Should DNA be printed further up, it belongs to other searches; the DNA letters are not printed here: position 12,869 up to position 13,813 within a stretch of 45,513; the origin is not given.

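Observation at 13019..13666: Phage ORF with all four sialyl motifs (L, S, III, VS) in canonical order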

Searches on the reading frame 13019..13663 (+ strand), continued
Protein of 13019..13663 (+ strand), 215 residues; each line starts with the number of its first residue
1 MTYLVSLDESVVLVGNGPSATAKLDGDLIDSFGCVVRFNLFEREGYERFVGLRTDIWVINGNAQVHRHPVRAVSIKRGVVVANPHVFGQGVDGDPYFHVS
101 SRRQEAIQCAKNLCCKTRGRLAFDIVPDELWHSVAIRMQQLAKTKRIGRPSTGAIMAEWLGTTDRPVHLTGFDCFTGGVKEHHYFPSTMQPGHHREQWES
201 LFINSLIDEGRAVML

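Call 48: find_related_loci(query=A1, collection=viral_contigs, flank=10000)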
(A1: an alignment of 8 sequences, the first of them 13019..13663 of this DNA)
Query A1 (215 aa) in viral_contigs; peptide patterns used: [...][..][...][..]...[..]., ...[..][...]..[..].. (x = any residue, [..] = any of these).
327 stretches matched a pattern; 91 encode a relative of the query (tblastn E <= 1e-3); the best 80 are kept; 79 distinct loci.
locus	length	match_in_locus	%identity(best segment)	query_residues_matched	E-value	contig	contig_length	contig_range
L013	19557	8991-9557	29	5-215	1e-18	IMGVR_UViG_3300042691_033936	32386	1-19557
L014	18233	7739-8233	27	9-213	7e-18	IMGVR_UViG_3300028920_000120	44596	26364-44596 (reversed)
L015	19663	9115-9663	28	9-215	2e-17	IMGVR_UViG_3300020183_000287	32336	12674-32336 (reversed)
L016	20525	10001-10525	28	10-208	3e-17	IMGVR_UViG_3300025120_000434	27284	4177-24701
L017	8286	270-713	29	10-187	7e-17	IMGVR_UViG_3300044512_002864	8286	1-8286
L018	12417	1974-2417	29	10-187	7e-17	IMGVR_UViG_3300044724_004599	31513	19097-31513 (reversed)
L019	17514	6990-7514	28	10-208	9e-17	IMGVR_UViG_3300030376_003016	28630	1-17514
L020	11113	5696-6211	30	10-215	2e-16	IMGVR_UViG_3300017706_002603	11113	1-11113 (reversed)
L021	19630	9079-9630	28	8-215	2e-16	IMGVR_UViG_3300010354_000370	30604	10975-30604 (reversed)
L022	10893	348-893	26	10-215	3e-15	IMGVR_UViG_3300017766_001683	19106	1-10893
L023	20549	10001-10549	31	9-215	4e-15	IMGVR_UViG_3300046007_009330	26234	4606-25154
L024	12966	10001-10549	31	9-215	4e-15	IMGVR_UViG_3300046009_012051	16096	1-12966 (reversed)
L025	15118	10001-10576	26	3-215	5e-15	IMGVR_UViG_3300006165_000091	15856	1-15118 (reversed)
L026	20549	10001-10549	26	5-211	6e-15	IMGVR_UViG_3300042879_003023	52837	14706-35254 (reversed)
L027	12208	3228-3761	28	10-212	8e-15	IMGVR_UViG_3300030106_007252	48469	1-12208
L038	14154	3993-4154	52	4-57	2e-12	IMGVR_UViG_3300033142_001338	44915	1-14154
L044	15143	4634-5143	25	10-215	5e-12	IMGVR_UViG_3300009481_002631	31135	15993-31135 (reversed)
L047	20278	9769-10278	25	10-215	1e-11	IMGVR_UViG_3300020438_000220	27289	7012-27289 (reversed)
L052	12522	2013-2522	25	10-215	9e-11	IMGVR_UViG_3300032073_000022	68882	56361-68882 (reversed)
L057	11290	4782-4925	48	10-57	8e-10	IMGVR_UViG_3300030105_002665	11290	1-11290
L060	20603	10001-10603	26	10-215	2e-9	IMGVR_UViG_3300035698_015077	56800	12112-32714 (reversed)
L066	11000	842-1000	43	5-57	2e-8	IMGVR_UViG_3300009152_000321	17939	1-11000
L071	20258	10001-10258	32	5-109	1e-7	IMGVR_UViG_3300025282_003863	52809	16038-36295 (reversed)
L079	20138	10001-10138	43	11-56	4e-6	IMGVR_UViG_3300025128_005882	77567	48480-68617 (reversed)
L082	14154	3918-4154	38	8-83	2e-5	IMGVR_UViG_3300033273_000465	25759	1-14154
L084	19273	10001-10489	21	11-186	5e-5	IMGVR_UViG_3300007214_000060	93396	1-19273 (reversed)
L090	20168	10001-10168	41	9-64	2e-4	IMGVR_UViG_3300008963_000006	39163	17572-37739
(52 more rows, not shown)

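Call 53: search_protein_families(library=pfam, proteins=[L057:5312-6322:+, L079:9324-9992:+, L082:3274-3927:+, L047:12299-12952:+, L057:7978-9951:+, L052:1189-2007:+, L044:6708-7205:+, L071:10591-11415:+, L047:7665-8444:+, L066:1587-2267:+], max_evalue=0.001)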
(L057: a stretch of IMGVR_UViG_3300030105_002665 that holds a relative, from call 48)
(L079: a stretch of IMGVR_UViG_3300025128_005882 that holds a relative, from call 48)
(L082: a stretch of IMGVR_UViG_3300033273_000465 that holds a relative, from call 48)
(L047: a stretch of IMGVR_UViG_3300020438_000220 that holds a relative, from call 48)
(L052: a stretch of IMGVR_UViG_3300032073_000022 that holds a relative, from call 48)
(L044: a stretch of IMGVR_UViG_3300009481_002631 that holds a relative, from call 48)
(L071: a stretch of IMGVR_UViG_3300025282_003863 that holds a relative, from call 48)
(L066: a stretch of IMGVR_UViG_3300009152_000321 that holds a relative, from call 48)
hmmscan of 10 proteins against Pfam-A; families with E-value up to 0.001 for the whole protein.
L057:5312-6322:+ (337 aa): 5 families
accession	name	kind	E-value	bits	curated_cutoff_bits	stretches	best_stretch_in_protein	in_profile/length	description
PF16363.11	GDP_Man_Dehyd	-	3.5e-115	385.4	27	1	10-331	2-332/332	GDP-mannose 4,6 dehydratase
PF01370.27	Epimerase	-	3e-64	217.2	20.9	1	9-263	2-240/240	NAD dependent epimerase/dehydratase family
PF04321.23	RmlD_sub_bind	-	5e-06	26.2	27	1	6-168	1-132/287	RmlD substrate binding domain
PF13460.12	NAD_binding_10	-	5.4e-06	26.8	27.2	1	12-82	1-65/184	NAD(P)H-binding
PF05368.20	NmrA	-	2.8e-05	24.3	27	1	7-79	4-73/298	NmrA-like family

L079:9324-9992:+ (223 aa): 1 family
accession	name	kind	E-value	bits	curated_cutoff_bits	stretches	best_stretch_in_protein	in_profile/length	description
PF02348.25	CTP_transf_3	-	3.2e-11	43.9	22.6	1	5-87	2-83/217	Cytidylyltransferase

L082:3274-3927:+ (218 aa): 0 families

L047:12299-12952:+ (218 aa): 1 family
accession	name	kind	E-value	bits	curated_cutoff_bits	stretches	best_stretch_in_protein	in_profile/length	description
PF00574.28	CLP_protease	-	2e-23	83.6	20.2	1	38-207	25-181/182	Clp protease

L057:7978-9951:+ (658 aa): 1 family
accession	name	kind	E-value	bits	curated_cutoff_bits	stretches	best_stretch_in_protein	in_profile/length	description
PF03237.21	Terminase_6N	-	7.9e-06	26.1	22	1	81-203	2-122/215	Terminase large subunit, T4likevirus-type, N-terminal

L052:1189-2007:+ (273 aa): 1 family
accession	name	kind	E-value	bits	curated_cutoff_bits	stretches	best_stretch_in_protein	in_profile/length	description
PF02090.21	SPAM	-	0.0001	22.7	35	1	137-216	40-116/142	Salmonella surface presentation of antigen gene type M protein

L044:6708-7205:+ (166 aa): 1 family
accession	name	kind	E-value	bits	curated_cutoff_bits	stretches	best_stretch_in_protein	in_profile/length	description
PF02732.21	ERCC4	-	1.4e-10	41.7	24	1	12-145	2-131/140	ERCC4 domain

L071:10591-11415:+ (275 aa): 1 family
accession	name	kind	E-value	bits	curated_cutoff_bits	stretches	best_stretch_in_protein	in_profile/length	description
PF03102.20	NeuB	-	1.1e-75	254.6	22.1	1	25-260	1-241/241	NeuB family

L047:7665-8444:+ (260 aa): 0 families

L066:1587-2267:+ (227 aa): 0 families

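Call 56: find_related_loci(query=A3, collection=genome_contigs, flank=8000)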
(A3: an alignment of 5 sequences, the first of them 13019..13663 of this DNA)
Query A3 (215 aa) in genome_contigs; peptide patterns used: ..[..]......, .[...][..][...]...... (x = any residue, [..] = any of these).
68 stretches matched a pattern; 12 encode a relative of the query (tblastn E <= 1e-3); 12 distinct loci.
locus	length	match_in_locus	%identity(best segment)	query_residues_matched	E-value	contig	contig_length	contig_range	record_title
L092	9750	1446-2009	31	9-215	4e-15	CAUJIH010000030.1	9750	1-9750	MAG: Verrucomicrobiota bacterium isolate KLAP133 genome assembly, contig: KLAP133_494743, whole genome shotgun sequence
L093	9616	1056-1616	32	10-215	8e-15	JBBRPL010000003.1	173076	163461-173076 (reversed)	MAG: Chthoniobacterales bacterium isolate La1_metabat2.436 LA1C_B2.436_k141_2116670L_173076_cov_16.6605, whole genome sh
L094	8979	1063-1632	28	2-215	9e-15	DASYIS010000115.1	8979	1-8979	MAG TPA_asm: Chthoniobacteraceae bacterium isolate SMAG_U4275 k141_834740, whole genome shotgun sequence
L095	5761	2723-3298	29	5-215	1e-14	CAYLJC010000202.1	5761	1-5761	MAG TPA_asm: uncultured Akkermansia sp. isolate SRP329715_co2_10 genome assembly, contig: NODE_23984_length_5761_cov_3.1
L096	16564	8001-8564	30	7-215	8e-14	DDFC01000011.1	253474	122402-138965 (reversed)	MAG TPA_asm: Verrucomicrobiaceae bacterium UBA1938 UBA1938_contig_2844, whole genome shotgun sequence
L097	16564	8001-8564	27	4-215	2e-13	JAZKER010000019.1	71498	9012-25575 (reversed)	MAG: Verrucomicrobiota bacterium isolate DC_HB_02_SPN181219-bin043_1 DCHB02SPN_B043_1_000000000019, whole genome shotgun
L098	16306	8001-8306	37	6-97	1e-12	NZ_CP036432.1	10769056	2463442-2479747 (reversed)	Stieleria magnilauensis strain TBK1r chromosome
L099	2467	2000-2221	39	9-82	5e-8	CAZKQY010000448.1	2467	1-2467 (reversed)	MAG TPA_asm: uncultured Syntrophotalea sp. isolate SRP067234_co1_222 genome assembly, contig: k99_769112, whole genome s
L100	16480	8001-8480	26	11-172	1e-6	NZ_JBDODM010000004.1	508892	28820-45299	Pseudoalteromonas pernae strain YIC-656 Scaffold4, whole genome shotgun sequence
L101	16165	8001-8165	40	7-61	1e-5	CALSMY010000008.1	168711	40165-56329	MAG: uncultured Opitutales bacterium isolate F_MB71_1 genome assembly, contig: contig_16804_F_MB71, whole genome shotgun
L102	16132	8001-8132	48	13-56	1e-4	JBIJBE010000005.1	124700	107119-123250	MAG: Bdellovibrionota bacterium isolate ME2006-08-03D11_3300047094_group2_bin168 Rohwer_bin1170_scaffold_21_c1, whole ge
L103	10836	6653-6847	33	9-77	1e-4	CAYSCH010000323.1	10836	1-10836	MAG TPA_asm: uncultured Planctomycetaceae bacterium isolate SRP263991_co4_486 genome assembly, contig: NODE_9613_length_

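Call 58: search_protein_families(library=ncbifam, proteins=[L071:10591-11415:+, L071:11415-12044:+, L079:9324-9992:+, L006:8702-9343:+, L084:11150-11821:+, L060:15976-16647:+, L090:9232-9942:+, L038:3305-4027:+, L057:5312-6322:+, window:13019-13663:+], max_evalue=0.00001)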
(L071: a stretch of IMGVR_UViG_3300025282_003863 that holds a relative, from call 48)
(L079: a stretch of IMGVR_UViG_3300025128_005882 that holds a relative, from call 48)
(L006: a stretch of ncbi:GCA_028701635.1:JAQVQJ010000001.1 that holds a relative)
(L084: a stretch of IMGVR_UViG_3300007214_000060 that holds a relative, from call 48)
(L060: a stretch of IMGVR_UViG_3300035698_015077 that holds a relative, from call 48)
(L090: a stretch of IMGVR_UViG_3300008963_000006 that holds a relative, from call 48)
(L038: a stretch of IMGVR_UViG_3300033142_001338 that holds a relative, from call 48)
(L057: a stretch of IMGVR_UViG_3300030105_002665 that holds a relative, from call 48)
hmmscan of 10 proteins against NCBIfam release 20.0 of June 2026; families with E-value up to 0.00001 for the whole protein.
L071:10591-11415:+ (275 aa): 2 families
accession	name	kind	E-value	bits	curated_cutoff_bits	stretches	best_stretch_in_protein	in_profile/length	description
TIGR03569.1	NeuB_NnaB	equivalog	2.3e-76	257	399.65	1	6-274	2-277/329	N-acetylneuraminate synthase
TIGR03586.1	PseI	equivalog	3.5e-56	190.8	340.25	1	6-268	3-270/327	pseudaminic acid synthase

L071:11415-12044:+ (210 aa): 6 families
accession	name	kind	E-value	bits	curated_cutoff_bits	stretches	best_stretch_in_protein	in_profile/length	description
TIGR03584.1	PseF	equivalog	5.4e-32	111.2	205.7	1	4-204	1-214/222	pseudaminic acid cytidylyltransferase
NF003950.0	PRK05450.1-3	subfamily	9.8e-14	51.3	234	1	1-122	1-122/248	3-deoxy-manno-octulosonate cytidylyltransferase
NF009905.0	PRK13368.1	subfamily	1.8e-13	50.4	255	1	1-119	1-116/243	3-deoxy-manno-octulosonate cytidylyltransferase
NF003952.0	PRK05450.1-5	subfamily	1.8e-12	47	193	1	1-122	1-121/250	3-deoxy-manno-octulosonate cytidylyltransferase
NF003948.0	PRK05450.1-1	equivalog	3.4e-08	33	281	1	2-119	5-122/248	3-deoxy-manno-octulosonate cytidylyltransferase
TIGR00466.1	kdsB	equivalog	1.2e-07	31.5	155.2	1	4-110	4-109/241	3-deoxy-manno-octulosonate cytidylyltransferase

L079:9324-9992:+ (223 aa): 1 family
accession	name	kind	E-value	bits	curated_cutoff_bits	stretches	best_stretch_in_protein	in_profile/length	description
TIGR03584.1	PseF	equivalog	1.3e-11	44.5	205.7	1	5-217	2-221/222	pseudaminic acid cytidylyltransferase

L006:8702-9343:+ (214 aa): 4 families
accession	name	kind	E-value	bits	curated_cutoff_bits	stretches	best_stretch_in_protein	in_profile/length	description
TIGR03584.1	PseF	equivalog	9.2e-24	84.3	205.7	1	3-210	2-221/222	pseudaminic acid cytidylyltransferase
NF003952.0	PRK05450.1-5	subfamily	2.7e-09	36.5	193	1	3-175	5-168/250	3-deoxy-manno-octulosonate cytidylyltransferase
NF003950.0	PRK05450.1-3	subfamily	3.6e-09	36.3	234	1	3-158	5-156/248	3-deoxy-manno-octulosonate cytidylyltransferase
NF009905.0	PRK13368.1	subfamily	8e-08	31.9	255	1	3-169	5-164/243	3-deoxy-manno-octulosonate cytidylyltransferase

L084:11150-11821:+ (224 aa): 6 families
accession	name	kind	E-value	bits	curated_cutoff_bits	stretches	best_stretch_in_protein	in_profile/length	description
TIGR03584.1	PseF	equivalog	3.3e-25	89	205.7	1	7-213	2-219/222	pseudaminic acid cytidylyltransferase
NF003952.0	PRK05450.1-5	subfamily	3.4e-16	59.1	193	1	5-125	3-120/250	3-deoxy-manno-octulosonate cytidylyltransferase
NF003950.0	PRK05450.1-3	subfamily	2.9e-13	49.7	234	1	6-124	4-120/248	3-deoxy-manno-octulosonate cytidylyltransferase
NF009905.0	PRK13368.1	subfamily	1.3e-11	44.4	255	1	5-122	3-115/243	3-deoxy-manno-octulosonate cytidylyltransferase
TIGR00466.1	kdsB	equivalog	6.8e-10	38.7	155.2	1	6-116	4-111/241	3-deoxy-manno-octulosonate cytidylyltransferase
NF003948.0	PRK05450.1-1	equivalog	3.6e-08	32.9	281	1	7-133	8-132/248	3-deoxy-manno-octulosonate cytidylyltransferase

L060:15976-16647:+ (224 aa): 5 families
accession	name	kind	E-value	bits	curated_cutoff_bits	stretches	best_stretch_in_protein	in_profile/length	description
TIGR03584.1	PseF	equivalog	8.3e-16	58.3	205.7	1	7-211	3-213/222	pseudaminic acid cytidylyltransferase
NF003952.0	PRK05450.1-5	subfamily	4e-14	52.4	193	1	3-128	2-124/250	3-deoxy-manno-octulosonate cytidylyltransferase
NF009905.0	PRK13368.1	subfamily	8.4e-12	44.9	255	1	3-129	2-123/243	3-deoxy-manno-octulosonate cytidylyltransferase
NF003950.0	PRK05450.1-3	subfamily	1.5e-11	44.1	234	1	3-124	2-121/248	3-deoxy-manno-octulosonate cytidylyltransferase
NF003948.0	PRK05450.1-1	equivalog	1.6e-08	34.1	281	1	3-132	5-131/248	3-deoxy-manno-octulosonate cytidylyltransferase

L090:9232-9942:+ (237 aa): 0 families

L038:3305-4027:+ (241 aa): 5 families
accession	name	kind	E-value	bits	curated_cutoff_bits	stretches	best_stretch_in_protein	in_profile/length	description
NF003952.0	PRK05450.1-5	subfamily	2.3e-47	161.2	193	1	1-238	1-245/250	3-deoxy-manno-octulosonate cytidylyltransferase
NF009905.0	PRK13368.1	subfamily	8.4e-43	146.4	255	1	1-236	1-236/243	3-deoxy-manno-octulosonate cytidylyltransferase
TIGR00466.1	kdsB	equivalog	3.9e-34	118.1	155.2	1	3-232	3-241/241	3-deoxy-manno-octulosonate cytidylyltransferase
NF003950.0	PRK05450.1-3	subfamily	2.6e-32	112.1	234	1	1-233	1-237/248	3-deoxy-manno-octulosonate cytidylyltransferase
NF003948.0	PRK05450.1-1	equivalog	2.9e-32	111.9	281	1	2-239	5-244/248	3-deoxy-manno-octulosonate cytidylyltransferase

L057:5312-6322:+ (337 aa): 11 families
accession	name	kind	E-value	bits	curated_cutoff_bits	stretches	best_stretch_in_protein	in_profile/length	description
TIGR01472.1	gmd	equivalog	3.7e-116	388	415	1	7-336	2-339/342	GDP-mannose 4,6-dehydratase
TIGR01181.1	dTDP_gluc_dehyt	equivalog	7.3e-31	107.4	365.1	1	10-333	4-309/321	dTDP-glucose 4,6-dehydratase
TIGR04180.1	EDH_00030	hypoth_equivalog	1.5e-29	103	475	1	10-322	3-296/297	NAD-dependent 4,6-dehydratase LegB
TIGR02622.1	CDP_4_6_dhtase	equivalog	2.5e-18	66.4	278.45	1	6-180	5-173/352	CDP-glucose 4,6-dehydratase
TIGR01179.1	galE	equivalog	9.7e-17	60.8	262.3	1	9-193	3-178/332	UDP-glucose 4-epimerase GalE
NF007490.0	PRK10084.1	subfamily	5.8e-16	58.4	649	1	6-332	1-331/361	dTDP-glucose 4,6-dehydratase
NF007582.0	PRK10217.1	equivalog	1.9e-12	47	698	1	8-276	4-262/355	dTDP-glucose 4,6-dehydratase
NF011728.1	PRK15181.1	equivalog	8.3e-09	34.9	760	1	7-214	17-219/348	Vi polysaccharide biosynthesis UDP-N-acetylglucosaminuronic acid C-4 epimerase TviC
NF007956.0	PRK10675.1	subfamily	1.2e-08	34.4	394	1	6-168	1-156/338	UDP-glucose 4-epimerase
NF043036.1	ErythonDh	equivalog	1.6e-08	34.1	325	1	6-177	1-166/321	D-erythronate dehydrogenase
NF008872.0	PRK11908.1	equivalog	3.8e-08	32.8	294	1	6-146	2-133/349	bifunctional UDP-4-keto-pentose/UDP-xylose synthase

window:13019-13663:+ (215 aa): 0 families

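Call 67: search_protein_families(library=pfam, proteins=[L001:7098-7739:+, L001:7739-7957:+, L001:5449-5703:+], max_evalue=5)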
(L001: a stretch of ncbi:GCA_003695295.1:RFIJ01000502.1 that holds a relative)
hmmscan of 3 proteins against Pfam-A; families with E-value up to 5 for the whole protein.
L001:7098-7739:+ (214 aa): 1 family
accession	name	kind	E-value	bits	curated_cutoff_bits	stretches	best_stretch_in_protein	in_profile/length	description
PF13469.12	Sulfotransfer_3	-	0.021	15.5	27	1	141-182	169-208/216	Sulfotransferase family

L001:7739-7957:+ (73 aa): 0 families

L001:5449-5703:+ (85 aa): 0 families

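Call 73: fold_search(model_id=the predicted structure, library=viral)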
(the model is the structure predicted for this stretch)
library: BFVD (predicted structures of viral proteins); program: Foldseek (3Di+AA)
matches with E <= 10: 592; with E <= 0.001: 14
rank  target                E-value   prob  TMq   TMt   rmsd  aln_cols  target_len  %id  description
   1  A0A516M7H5            4.9e-09  1.00  0.68  0.66   4.6       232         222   16  (no name in the UniProt tables at hand)
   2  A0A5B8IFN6            1.5e-08  1.00  0.62  0.61   4.7       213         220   18  Glycosyltransferase family 29 [Mimiviridae sp. ChoanoV1]
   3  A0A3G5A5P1            6.2e-08  1.00  0.58  0.57   5.7       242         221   18  Uncharacterized protein [Homavirus sp.]
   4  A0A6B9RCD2            1.3e-07  1.00  0.68  0.47   6.0       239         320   18  Sialyltransferase [Chelonid alphaherpesvirus 5]
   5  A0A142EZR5            2.4e-07  1.00  0.61  0.51   6.0       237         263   18  (no name in the UniProt tables at hand)
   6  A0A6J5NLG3            7.5e-07  1.00  0.63  0.29   3.2       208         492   18  Glycosyl transferase family 29 [uncultured Caudovirales phage]
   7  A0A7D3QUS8            1.5e-06  1.00  0.62  0.49   5.3       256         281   16  Uncharacterized protein [Fadolivirus FV1/VV64]
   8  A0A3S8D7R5            1.7e-06  1.00  0.60  0.34   5.9       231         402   19  beta-galactoside alpha-(2,6)-sialyltransferase [Phascolarctid gammaherpesvirus 1]
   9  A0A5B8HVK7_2          4.2e-06  1.00  0.64  0.14   4.7       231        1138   17  DUF4214 domain-containing protein [Mimiviridae sp. ChoanoV1]
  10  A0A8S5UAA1            8.0e-06  1.00  0.55  0.68   4.8       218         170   16  Uncharacterized protein [Myoviridae sp. ctZYN8]
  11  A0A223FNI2            1.2e-05  1.00  0.59  0.45   5.2       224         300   17  (no name in the UniProt tables at hand)
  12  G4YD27                9.6e-05  1.00  0.51  0.37  10.8       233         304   16  (no name in the UniProt tables at hand)
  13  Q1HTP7                1.2e-04  1.00  0.59  0.37   6.7       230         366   20  beta-galactoside alpha-(2,6)-sialyltransferase [Squirrelpox virus]
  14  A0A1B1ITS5            3.2e-04  1.00  0.47  0.52   6.1       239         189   14  (no name in the UniProt tables at hand)
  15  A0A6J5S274            1.9e-03  0.98  0.41  0.23   8.6       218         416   16  6-hydroxymethylpterin diphosphokinase MptE-like [uncultured Caudovirales phage]
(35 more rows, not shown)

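Call 90: search_protein_families(library=pfam, proteins=[L094:31-1635:+], max_evalue=0.5)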
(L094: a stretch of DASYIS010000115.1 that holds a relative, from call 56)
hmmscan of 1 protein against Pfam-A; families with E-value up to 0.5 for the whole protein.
L094:31-1635:+ (535 aa): 1 family
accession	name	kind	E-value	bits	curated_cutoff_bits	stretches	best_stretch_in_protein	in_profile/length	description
PF00777.23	Glyco_transf_29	-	4.7e-14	52.9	23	2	352-401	55-104/272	Glycosyltransferase family 29 (sialyltransferase)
